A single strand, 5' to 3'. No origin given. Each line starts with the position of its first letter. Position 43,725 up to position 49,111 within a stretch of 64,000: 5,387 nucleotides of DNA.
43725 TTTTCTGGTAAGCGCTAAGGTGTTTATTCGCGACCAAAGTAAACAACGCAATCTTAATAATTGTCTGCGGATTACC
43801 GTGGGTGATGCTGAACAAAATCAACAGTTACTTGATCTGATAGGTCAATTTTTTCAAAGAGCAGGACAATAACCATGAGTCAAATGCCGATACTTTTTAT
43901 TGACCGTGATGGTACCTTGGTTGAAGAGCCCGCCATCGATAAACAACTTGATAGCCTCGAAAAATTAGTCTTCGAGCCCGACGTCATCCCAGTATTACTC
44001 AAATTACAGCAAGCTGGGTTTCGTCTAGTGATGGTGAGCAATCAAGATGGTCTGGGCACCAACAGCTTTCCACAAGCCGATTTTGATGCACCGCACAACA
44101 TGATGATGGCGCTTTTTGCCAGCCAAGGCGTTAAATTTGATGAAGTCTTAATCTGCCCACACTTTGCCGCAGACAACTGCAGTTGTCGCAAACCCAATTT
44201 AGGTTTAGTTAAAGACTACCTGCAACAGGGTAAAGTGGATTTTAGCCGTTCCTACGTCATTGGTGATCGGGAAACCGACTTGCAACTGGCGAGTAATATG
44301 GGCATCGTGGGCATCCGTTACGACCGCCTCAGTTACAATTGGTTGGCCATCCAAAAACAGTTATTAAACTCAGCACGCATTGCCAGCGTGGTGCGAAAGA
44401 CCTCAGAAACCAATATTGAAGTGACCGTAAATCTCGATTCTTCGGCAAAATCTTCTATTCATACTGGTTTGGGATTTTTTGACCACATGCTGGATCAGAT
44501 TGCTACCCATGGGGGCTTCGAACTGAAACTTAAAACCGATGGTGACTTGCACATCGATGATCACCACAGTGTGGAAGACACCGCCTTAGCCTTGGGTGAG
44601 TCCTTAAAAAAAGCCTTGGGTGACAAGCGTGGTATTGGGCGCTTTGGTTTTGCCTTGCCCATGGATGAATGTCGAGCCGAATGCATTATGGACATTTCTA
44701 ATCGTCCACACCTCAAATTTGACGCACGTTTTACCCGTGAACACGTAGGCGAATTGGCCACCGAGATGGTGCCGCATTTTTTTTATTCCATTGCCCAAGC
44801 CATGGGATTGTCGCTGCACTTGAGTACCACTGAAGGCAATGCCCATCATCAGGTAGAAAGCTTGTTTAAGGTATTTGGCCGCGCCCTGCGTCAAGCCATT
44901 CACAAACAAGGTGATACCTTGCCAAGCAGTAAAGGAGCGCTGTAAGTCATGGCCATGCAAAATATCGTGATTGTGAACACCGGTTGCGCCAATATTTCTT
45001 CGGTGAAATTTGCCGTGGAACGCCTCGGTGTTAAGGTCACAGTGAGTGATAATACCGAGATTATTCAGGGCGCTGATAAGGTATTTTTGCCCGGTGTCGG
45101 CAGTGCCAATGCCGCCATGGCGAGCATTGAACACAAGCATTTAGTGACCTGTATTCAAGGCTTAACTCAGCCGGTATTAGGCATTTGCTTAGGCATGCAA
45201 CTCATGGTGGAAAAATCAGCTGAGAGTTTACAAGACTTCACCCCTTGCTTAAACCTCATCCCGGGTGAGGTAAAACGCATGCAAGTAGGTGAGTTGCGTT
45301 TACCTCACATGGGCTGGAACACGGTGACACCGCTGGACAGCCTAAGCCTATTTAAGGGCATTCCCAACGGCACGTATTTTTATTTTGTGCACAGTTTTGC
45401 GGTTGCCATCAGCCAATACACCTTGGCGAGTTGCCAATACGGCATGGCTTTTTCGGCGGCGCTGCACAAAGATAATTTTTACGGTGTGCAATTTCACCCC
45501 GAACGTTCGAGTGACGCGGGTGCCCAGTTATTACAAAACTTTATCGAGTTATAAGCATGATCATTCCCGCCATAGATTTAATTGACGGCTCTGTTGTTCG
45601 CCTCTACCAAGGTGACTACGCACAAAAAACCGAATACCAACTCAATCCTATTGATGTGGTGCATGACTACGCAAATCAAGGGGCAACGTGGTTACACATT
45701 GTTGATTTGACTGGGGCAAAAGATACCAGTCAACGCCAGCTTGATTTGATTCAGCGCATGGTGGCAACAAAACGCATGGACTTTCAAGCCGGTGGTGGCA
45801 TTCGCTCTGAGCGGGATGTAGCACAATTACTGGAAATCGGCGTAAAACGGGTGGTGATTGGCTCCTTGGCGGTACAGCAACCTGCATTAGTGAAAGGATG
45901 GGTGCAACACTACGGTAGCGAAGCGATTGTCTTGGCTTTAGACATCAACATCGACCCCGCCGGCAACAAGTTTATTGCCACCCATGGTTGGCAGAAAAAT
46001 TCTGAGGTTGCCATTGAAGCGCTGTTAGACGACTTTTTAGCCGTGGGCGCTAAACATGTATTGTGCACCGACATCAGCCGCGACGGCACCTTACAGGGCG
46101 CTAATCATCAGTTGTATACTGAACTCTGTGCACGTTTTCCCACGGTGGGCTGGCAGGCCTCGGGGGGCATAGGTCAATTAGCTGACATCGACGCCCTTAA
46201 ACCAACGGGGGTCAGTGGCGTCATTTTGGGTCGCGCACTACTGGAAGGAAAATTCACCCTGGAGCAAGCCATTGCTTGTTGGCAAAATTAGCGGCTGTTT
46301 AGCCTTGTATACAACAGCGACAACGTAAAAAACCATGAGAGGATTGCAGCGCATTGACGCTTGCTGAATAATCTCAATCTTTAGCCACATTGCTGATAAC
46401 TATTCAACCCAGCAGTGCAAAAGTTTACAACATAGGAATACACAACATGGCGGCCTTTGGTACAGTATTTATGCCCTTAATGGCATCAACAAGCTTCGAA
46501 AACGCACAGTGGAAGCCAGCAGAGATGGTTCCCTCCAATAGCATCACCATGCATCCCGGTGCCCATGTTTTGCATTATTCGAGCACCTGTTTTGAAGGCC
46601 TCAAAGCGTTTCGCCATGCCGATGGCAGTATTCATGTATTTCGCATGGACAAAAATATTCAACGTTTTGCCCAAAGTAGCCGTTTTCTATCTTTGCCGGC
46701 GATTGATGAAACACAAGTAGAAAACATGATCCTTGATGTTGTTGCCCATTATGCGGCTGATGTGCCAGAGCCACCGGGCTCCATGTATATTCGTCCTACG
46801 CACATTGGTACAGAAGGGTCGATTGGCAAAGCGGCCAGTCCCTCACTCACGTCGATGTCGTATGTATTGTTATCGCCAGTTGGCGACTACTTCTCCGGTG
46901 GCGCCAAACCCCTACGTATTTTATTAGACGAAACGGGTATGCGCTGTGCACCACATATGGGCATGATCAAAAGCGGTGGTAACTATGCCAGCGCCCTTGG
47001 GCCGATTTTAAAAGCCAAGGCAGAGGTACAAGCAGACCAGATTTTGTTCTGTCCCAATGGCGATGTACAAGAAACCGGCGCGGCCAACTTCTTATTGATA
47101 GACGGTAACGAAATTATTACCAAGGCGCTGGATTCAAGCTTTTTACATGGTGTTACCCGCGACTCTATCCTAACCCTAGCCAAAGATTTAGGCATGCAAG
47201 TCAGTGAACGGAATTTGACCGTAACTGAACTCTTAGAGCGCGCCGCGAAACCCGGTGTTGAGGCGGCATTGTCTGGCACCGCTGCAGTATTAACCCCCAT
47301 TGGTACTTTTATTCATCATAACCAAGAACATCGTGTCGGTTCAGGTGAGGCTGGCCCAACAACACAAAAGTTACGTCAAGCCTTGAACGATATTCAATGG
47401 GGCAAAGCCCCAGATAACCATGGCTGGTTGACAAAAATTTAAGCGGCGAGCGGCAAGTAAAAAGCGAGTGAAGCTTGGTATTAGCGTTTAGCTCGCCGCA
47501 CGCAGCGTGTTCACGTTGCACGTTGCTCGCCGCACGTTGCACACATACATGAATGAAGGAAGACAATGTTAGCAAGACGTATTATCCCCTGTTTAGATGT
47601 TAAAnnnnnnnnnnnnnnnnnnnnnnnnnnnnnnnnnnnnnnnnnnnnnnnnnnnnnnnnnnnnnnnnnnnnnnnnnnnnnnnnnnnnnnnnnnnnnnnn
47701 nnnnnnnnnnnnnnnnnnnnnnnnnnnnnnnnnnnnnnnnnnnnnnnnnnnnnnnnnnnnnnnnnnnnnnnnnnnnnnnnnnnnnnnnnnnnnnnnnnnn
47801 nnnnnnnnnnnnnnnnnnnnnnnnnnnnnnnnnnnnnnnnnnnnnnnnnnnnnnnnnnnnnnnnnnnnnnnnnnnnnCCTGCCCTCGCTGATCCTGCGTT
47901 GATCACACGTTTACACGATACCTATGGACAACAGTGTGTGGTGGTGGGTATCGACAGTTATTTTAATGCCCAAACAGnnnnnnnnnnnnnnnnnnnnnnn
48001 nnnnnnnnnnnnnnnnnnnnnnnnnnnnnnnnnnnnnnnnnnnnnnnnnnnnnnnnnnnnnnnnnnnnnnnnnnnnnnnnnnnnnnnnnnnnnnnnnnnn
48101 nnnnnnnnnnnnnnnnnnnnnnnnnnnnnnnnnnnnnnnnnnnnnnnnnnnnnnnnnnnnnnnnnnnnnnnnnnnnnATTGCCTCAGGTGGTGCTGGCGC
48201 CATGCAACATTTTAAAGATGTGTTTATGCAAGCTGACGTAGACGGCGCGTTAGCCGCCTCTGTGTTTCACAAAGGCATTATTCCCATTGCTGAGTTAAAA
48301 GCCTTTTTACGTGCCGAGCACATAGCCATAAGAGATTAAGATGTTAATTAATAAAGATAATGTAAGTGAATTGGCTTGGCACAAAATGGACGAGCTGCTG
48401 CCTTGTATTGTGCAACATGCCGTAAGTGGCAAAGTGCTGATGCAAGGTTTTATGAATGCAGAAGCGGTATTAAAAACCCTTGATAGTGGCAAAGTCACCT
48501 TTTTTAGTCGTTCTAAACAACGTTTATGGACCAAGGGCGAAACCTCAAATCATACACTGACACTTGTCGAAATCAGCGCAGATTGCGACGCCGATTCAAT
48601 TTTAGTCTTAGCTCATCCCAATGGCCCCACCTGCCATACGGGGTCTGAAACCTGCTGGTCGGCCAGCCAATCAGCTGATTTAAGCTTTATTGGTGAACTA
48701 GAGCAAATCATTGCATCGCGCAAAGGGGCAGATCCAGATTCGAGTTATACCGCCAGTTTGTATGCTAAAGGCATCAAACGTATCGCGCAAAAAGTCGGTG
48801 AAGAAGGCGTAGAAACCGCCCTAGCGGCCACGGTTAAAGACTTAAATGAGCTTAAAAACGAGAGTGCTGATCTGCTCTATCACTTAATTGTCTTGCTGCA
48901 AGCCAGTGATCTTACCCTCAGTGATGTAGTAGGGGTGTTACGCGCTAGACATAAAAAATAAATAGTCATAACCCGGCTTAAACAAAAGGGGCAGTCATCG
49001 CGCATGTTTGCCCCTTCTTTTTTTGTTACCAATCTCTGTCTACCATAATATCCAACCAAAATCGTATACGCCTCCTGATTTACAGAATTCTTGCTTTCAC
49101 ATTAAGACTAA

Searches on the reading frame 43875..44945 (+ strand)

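Call 47: search_protein_families(library=pfam, proteins=[window:43875-44945:+], max_evalue=0.00001)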
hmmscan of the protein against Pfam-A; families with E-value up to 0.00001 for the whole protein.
window:43875-44945:+ (356 aa): 3 families
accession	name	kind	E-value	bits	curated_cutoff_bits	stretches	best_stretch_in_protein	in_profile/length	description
PF00475.24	IGPD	-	1.8e-57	193.9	27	1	197-338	1-144/144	Imidazoleglycerol-phosphate dehydratase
PF13242.12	Hydrolase_like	-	1.5e-07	31.7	22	1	104-147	2-46/75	HAD-hyrolase-like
PF08645.17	PNK3P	-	5.8e-06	26.6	22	1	6-131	2-125/161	Polynucleotide kinase 3 phosphatase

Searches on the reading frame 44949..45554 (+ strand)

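Call 47: search_protein_families(library=pfam, proteins=[window:44949-45554:+], max_evalue=0.00001)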
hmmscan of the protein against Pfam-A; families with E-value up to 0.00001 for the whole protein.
window:44949-45554:+ (201 aa): 1 family
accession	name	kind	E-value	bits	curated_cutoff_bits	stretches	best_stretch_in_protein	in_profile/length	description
PF00117.34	GATase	-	2e-24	86.7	22.8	1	9-199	3-187/190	Glutamine amidotransferase class-I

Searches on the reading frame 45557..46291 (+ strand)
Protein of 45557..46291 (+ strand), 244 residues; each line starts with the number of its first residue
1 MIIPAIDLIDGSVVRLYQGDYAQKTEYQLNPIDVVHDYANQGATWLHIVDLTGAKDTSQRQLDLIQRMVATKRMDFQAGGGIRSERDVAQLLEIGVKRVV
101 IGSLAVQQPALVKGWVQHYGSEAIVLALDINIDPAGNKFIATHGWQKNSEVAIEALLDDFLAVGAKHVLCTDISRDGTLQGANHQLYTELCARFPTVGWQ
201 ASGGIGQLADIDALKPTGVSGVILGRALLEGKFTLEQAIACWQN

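Call 47: search_protein_families(library=pfam, proteins=[window:45557-46291:+], max_evalue=0.00001)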
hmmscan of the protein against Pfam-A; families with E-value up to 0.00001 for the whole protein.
window:45557-46291:+ (244 aa): 1 family
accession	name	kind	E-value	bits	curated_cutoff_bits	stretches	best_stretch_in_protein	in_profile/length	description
PF00977.27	His_biosynth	-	4.8e-76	255.6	23.6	1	1-234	1-228/228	Histidine biosynthesis protein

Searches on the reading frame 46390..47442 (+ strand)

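Call 47: search_protein_families(library=pfam, proteins=[window:46390-47442:+], max_evalue=0.00001)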
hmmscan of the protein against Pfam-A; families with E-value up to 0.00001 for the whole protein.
window:46390-47442:+ (350 aa): 1 family
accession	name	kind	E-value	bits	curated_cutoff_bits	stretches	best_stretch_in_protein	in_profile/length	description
PF01063.24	Aminotran_4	-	4.9e-28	98.9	28.5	1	67-304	2-220/223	Amino-transferase class IV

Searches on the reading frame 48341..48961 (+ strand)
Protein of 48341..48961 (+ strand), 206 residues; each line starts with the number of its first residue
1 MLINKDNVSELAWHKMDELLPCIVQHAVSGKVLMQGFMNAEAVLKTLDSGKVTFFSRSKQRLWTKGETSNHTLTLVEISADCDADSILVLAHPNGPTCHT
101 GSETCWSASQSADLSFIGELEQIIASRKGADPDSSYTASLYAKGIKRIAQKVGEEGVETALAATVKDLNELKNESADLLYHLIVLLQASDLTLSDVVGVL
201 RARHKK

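Call 47: search_protein_families(library=pfam, proteins=[window:48341-48961:+], max_evalue=0.00001)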
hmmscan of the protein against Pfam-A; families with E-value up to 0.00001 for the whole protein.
window:48341-48961:+ (206 aa): 2 families
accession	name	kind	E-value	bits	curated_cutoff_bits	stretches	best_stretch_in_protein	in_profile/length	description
PF01502.23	PRA-CH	-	1.7e-30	105.1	27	1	34-106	1-73/74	Phosphoribosyl-AMP cyclohydrolase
PF01503.22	PRA-PH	-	1e-19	71.1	21.3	1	119-204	3-86/86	Phosphoribosyl-ATP pyrophosphohydrolase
